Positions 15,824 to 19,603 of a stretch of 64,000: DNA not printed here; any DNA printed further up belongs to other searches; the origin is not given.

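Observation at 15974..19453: Apparently cytoplasmic 1159-aa protein with two NHL propellers bridged by a ~580-aa helical domain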

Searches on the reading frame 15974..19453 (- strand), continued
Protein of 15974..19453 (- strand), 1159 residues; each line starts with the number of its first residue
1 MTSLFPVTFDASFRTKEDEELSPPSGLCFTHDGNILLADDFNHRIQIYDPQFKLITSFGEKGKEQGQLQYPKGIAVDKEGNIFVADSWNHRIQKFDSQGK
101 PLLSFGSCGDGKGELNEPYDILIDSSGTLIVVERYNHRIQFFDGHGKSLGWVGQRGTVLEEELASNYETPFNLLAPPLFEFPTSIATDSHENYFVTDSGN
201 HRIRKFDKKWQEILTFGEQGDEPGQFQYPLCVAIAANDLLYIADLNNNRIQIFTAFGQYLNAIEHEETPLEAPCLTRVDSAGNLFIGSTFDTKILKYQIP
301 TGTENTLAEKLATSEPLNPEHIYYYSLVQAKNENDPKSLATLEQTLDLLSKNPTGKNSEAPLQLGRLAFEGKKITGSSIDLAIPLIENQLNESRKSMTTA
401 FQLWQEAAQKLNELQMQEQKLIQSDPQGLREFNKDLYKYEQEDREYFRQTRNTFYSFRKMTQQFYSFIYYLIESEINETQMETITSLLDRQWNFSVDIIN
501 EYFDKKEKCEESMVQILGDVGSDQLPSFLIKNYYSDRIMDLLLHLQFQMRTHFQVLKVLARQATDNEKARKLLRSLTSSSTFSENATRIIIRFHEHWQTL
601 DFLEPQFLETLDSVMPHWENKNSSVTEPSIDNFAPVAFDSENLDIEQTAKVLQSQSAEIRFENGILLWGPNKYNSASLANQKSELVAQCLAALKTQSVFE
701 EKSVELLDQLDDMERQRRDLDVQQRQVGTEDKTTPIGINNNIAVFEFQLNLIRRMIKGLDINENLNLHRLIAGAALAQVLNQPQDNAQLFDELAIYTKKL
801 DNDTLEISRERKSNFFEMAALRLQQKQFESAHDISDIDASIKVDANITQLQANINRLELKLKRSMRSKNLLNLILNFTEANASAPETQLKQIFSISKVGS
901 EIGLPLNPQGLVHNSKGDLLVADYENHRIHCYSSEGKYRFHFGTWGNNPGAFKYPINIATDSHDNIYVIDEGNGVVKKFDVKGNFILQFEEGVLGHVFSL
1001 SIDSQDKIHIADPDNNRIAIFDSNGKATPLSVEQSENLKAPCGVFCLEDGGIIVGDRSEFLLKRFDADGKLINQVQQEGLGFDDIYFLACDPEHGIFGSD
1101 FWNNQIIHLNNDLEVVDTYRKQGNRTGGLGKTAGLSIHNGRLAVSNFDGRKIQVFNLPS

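Call 17: find_encoding_contigs(protein=P0118, flank=10000, max_places=2)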
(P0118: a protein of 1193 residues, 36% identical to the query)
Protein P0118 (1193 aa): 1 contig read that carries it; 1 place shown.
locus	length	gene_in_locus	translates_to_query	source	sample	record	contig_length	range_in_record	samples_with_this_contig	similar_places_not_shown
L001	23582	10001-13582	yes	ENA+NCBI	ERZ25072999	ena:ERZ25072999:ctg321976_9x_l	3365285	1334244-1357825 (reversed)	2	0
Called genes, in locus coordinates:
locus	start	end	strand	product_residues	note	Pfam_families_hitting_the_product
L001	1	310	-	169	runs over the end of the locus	-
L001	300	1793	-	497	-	-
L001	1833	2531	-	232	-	-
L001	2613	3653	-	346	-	PF12706:Lactamase_B_2 (faint)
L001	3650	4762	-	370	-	PF03462:PCRF, PF00472:RF-1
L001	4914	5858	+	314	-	PF00535:Glycos_transf_2, PF13641:Glyco_tranf_2_3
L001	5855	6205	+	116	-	-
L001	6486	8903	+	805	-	PF13431:TPR_17 (faint), PF07719:TPR_2 (faint), PF12895:ANAPC3 (faint), PF13181:TPR_8 (faint), PF13428:TPR_14 (faint), PF13432:TPR_16 (faint), PF14559:TPR_19 (faint), PF13371:TPR_9 (faint)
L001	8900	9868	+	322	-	PF13641:Glyco_tranf_2_3, PF00535:Glycos_transf_2, PF13632:Glyco_trans_2_3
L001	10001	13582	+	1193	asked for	PF08450:SGL (faint), PF17170:DUF5128 (faint), PF23381:Beta-prop_IFT122_1st (faint), PF25021:TEN_NHL (faint), PF01436:NHL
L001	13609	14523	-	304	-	PF01564:Spermine_synth, PF13649:Methyltransf_25 (faint)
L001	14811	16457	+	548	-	PF01293:PEPCK_ATP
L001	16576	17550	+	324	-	PF04166:PdxA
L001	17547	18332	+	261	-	PF00398:RrnaAD, PF13649:Methyltransf_25 (faint)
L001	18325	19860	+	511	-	PF00590:TP_methylase, PF02602:HEM4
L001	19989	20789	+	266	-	-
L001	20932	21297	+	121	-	PF13616:Rotamase_3, PF00639:Rotamase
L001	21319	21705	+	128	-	PF00903:Glyoxalase, PF12681:Glyoxalase_2 (weak), PF13669:Glyoxalase_4, PF22677:Ble-like_N (weak)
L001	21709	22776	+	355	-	PF04055:Radical_SAM, PF19288:CofH_C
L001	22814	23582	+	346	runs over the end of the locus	-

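Call 20: search_solved_structures(query=window:15974-19453:-, max_evalue=0.001)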
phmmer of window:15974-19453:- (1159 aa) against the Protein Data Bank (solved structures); distinct sequences matched with E-value up to 0.001: 52.
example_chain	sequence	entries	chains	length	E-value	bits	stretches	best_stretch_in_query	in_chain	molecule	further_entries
6d69_A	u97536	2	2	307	7.2e-68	232.5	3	26-156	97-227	NHL Repeat Region of D. melanogaster Thin | Thin, isoform D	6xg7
9jur_A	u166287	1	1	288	2.6e-53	184.3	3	22-142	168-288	E3 ubiquitin-protein ligase TRIM71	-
7qrx_A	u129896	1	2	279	4.9e-51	176.8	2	22-142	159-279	E3 ubiquitin-protein ligase TRIM71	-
8j72_A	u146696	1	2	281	1.3e-50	175.3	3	22-142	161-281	E3 ubiquitin-protein ligase TRIM71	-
6fpt_A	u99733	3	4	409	4.6e-50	173.6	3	18-157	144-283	E3 ubiquitin-protein ligase TRIM71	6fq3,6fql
7qrv_A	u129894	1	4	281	1.5e-36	128.8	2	10-154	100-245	Tripartite motif-containing protein 2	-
7b96_A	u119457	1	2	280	2.2e-36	128.2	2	10-154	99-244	Isoform 2 of Tripartite motif-containing protein 2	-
7b2r_A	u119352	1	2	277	2.7e-36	128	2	10-154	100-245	Tripartite motif-containing protein 2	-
7qrw_A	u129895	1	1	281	5.3e-35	123.7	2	20-154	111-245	Isoform 4 of Tripartite motif-containing protein 3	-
5ex7_A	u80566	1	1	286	3.6e-26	94.4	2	56-148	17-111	Brain tumor protein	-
4zlr_A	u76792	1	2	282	5.6e-26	93.8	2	56-149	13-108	Brain tumor protein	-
1q7f_A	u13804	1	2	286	5.7e-26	93.8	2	56-149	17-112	brain tumor CG10719-PA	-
3wwa_A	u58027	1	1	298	2e-22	82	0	68-140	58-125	Pizza7H protein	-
6qsd_A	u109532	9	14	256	1.9e-19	72.2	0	68-140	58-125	Pizza6S | Pizza6-S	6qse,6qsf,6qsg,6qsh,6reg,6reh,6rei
7zpw_A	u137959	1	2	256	5.7e-19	70.6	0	68-140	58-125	Pizza6-TSK-TSH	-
3fvz_A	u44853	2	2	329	1e-06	30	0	68-153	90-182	Peptidyl-glycine alpha-amidating monooxygenase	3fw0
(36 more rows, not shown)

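Call 30: predict_structure(alignment_id=A1)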
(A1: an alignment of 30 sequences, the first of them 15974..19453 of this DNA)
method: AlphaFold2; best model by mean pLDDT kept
length: 1159 residues; sequences in the alignment: 30
mean_pLDDT: 89.6   pTM: 0.88
mean pLDDT of the five models: 89.6, 88.1, 88.1, 87.3, 85.8
residues with pLDDT >= 90: 766; 70-90: 341; 50-70: 48; < 50: 4
segments of 3 or more residues with pLDDT < 50: none
pLDDT, mean of each block of 10 residues (from residue 1): 72 75 93 93 94 92 93 94 96 94 93 92 92 93 91 86 84 72 94 94 90 90 94 94 95 91 76 93 92 91 88 88 92 91 92 72 92 88 93 96 96 92 83 91 95 94 95 88 92 96 96 85 83 95 95 94 89 85 92 88 90 85 82 92 89 91 91 92 94 95 93 89 84 88 92 92 95 94 83 93 92 89 81 70 88 90 92 85 62 90 91 95 93 92 84 92 94 89 86 73 92 88 84 82 92 93 92 91 92 93 92 90 89 93 94 89
secondary structure, 60 per line:
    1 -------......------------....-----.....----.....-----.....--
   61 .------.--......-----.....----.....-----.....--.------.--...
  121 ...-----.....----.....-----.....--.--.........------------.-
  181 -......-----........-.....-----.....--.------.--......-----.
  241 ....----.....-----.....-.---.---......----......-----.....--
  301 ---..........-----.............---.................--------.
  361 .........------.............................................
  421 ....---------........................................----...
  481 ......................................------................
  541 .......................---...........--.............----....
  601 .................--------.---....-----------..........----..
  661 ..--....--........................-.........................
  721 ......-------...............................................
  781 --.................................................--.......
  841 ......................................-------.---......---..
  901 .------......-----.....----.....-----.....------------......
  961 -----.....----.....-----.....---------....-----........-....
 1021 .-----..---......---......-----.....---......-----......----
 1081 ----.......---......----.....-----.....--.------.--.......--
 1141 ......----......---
elements in order (helices of 4 or more, strands of 3 or more residues): E8-13 E26-29 E35-39 E44-48 E54-58 E71-76 E82-86 E91-95 E101-105 E118-123 E129-133 E138-142 E148-152 H158-166 E182-187 E193-197 E202-206 E212-216 E229-234 E240-244 E249-253 E259-263 E273-278 E283-288 E294-298 H304-313 H319-331 H335-351 H360-369 H376-424 H434-473 H478-518 H525-563 H567-577 H580-592 H597-617 H630-633 H645-654 E659-662 E665-668 E671-674 H675-694 H696-726 H734-780 H783-831 H834-878 E890-895 E908-913 E919-923 E928-932 E938-942 E955-960 E966-970 E975-979 E985-989 E999-1002 E1008-1012 E1017-1021 H1032-1037 E1041-1046 E1052-1056 E1060-1065 E1071-1076 E1085-1091 E1095-1100 E1105-1109 E1115-1119 E1132-1138 E1141-1146 E1151-1156

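Call 35: find_related_loci(query=A1, collection=genome_contigs, flank=10000)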
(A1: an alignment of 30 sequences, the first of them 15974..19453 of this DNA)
Query A1 (1159 aa) in genome_contigs; peptide patterns used: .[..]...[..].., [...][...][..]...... (x = any residue, [..] = any of these).
168 stretches matched a pattern; 106 encode a relative of the query (tblastn E <= 1e-3); the best 80 are kept; 80 distinct loci.
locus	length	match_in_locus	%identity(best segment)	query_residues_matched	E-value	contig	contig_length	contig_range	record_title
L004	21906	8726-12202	90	1-1159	0e+0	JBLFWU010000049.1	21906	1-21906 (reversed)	MAG: Nitrospinales bacterium isolate 3300053785_124 Ga0535658_0005172, whole genome shotgun sequence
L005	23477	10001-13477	88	1-1159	0e+0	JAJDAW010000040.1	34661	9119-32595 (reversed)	MAG: Nitrospinaceae bacterium isolate OFTM142 OFTM142_39, whole genome shotgun sequence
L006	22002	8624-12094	88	1-1159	0e+0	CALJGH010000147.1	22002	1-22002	MAG: uncultured Nitrospinaceae bacterium isolate S2_Bin_METABAT__100_sub_1_1 genome assembly, contig: c_000001143495, wh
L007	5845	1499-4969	87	1-1159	0e+0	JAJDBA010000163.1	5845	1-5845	MAG: Nitrospinaceae bacterium isolate OFTM251 OFTM251_162, whole genome shotgun sequence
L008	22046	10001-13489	69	1-1159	0e+0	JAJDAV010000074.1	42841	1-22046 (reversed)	MAG: Nitrospinaceae bacterium isolate OFTM135 OFTM135_73, whole genome shotgun sequence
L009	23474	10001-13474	65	1-1157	0e+0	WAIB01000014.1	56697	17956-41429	MAG: Nitrospinota bacterium isolate GoM_MAG_111B NODE_14_length_56697_cov_3.484710, whole genome shotgun sequence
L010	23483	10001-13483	64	1-1157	0e+0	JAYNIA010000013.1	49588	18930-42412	MAG: Nitrospinota bacterium isolate 139544_COM_vamb_bins.tsv.103 NODE_660_length_49588_cov_10.245190, whole genome shotg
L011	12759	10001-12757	65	1-1155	0e+0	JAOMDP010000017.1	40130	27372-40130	Nitrospinota bacterium isolate AH-558-C10 AH-558-C10_NODE_17, whole genome shotgun sequence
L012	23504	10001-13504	49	2-1159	0e+0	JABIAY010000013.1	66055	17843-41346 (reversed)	MAG: Nitrospina sp. isolate SI048_bin14 k141_1384498, whole genome shotgun sequence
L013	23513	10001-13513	49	2-1157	0e+0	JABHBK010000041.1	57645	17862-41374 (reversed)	MAG: Nitrospina sp. isolate SI036_bin78 k141_363814, whole genome shotgun sequence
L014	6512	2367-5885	49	2-1159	0e+0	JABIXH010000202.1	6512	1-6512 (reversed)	MAG: Nitrospina sp. isolate SI073_bin113 k141_528928, whole genome shotgun sequence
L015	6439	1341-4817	48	3-1159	0e+0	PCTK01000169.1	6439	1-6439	MAG: Nitrospinae bacterium CG22_combo_CG10-13_8_21_14_all_47_10 CG22_scaffold_8515_c, whole genome shotgun sequence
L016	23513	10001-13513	47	3-1159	0e+0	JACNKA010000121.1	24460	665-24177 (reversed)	MAG: Nitrospinota bacterium isolate NIOZ-UU48 NIOZ-UU_NODE_2412_length_24460_cov_9.68375, whole genome shotgun sequence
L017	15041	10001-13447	48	2-1159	0e+0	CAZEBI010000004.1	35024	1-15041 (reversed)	MAG TPA_asm: uncultured Nitrospina sp. isolate SRP215229_co1_186 genome assembly, contig: NODE_637_length_35024_cov_14.1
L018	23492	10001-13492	49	3-1159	0e+0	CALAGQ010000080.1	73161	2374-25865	MAG TPA_asm: uncultured Nitrospina sp. isolate ERR2206756_bin.76_CONCOCT_v1.1_MAG genome assembly, contig: ERZ887841.71,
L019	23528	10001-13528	46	2-1159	0e+0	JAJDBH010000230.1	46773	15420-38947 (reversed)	MAG: Nitrospinaceae bacterium isolate OFTM387 OFTM387_229, whole genome shotgun sequence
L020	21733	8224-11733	47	1-1159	0e+0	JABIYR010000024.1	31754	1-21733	MAG: Nitrospina sp. isolate SI073_bin146 k141_2580814, whole genome shotgun sequence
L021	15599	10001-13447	46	26-1159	0e+0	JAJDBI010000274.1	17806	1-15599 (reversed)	MAG: Nitrospinaceae bacterium isolate OFTM91 OFTM91_273, whole genome shotgun sequence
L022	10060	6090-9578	66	1-1159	0e+0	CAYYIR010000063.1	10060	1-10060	MAG TPA_asm: uncultured Nitrospina sp. isolate SRP077602_co9_56 genome assembly, contig: NODE_9528_length_10060_cov_11.0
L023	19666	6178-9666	65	1-1159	0e+0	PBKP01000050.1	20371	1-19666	MAG: Nitrospina sp. isolate SP265 141093, whole genome shotgun sequence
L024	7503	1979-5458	36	9-1159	0e+0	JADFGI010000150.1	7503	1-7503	MAG: Nitrospinota bacterium isolate B2T1L10 B2T1L10_NODE17260, whole genome shotgun sequence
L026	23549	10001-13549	39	5-1157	0e+0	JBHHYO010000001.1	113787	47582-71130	MAG: Nitrospinales bacterium isolate Maj_2_bin.45 NODE_13_length_113787_cov_12.838902, whole genome shotgun sequence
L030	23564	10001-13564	36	1-1158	0e+0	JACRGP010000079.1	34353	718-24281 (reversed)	MAG: Nitrospinota bacterium isolate NC_groundwater_1754_Pr3_B-0.1um_58_23 SR-2_scaffold_141_995232, whole genome shotgun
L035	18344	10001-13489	70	1-1159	0e+0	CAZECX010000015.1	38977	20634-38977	MAG TPA_asm: uncultured Nitrospina sp. isolate binchicken_co46_167 genome assembly, contig: NODE_1753_length_38977_cov_5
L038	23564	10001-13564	34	1-1157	0e+0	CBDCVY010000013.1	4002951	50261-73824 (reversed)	MAG: Nitrospinaceae bacterium isolate b0709e44-287e-4b74-9289-be2073200a22 genome assembly, contig: contig_13, whole gen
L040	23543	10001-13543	33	1-1157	0e+0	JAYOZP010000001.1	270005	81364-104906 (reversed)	MAG: Nitrospinales bacterium isolate 139561_S162_rosella_bins.tsv.096 NODE_12_length_270005_cov_7.181778, whole genome s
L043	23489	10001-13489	36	7-1157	0e+0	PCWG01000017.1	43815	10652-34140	MAG: Nitrospinae bacterium CG11_big_fil_rev_8_21_14_0_20_45_15 CG11_8_21_14_0.20_scaffold_355_c, whole genome shotgun se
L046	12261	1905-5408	40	13-1157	0e+0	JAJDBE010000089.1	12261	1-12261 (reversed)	MAG: Nitrospinaceae bacterium isolate OFTM6 OFTM6_88, whole genome shotgun sequence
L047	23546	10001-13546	31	1-1157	1e-174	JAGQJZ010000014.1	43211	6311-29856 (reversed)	MAG: Nitrospina sp. isolate HKST-UBA01 NODE_15_length_43211_cov_4.650855, whole genome shotgun sequence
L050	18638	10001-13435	36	7-1159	0e+0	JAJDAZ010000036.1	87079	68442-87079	MAG: Nitrospinaceae bacterium isolate OFTM191 OFTM191_35, whole genome shotgun sequence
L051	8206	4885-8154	34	1-1159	4e-121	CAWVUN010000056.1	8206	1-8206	MAG TPA_asm: uncultured bacterium isolate ERR3589563_binner13_82 genome assembly, contig: ERZ7462600.8498, whole genome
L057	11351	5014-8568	32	1-1157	4e-83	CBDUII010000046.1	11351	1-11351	MAG TPA_asm: uncultured bacterium isolate SRR12887795_binner13_Refined_1 genome assembly, contig: ERZ24945578.637, whole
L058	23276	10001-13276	32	1-1156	2e-77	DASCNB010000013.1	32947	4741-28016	MAG TPA_asm: Nitrospinota bacterium isolate Fu_MAG_119 c_000000103257, whole genome shotgun sequence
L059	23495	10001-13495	49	9-1159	0e+0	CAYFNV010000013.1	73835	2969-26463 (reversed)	MAG TPA_asm: uncultured Nitrospina sp. isolate ERP019367_co1_61 genome assembly, contig: NODE_438_length_73835_cov_26.38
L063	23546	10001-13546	40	7-1157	0e+0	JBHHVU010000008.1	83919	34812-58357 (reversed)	MAG: Nitrospinaceae bacterium isolate S.4.sp1_bin.35 NODE_37_length_83919_cov_8.935038, whole genome shotgun sequence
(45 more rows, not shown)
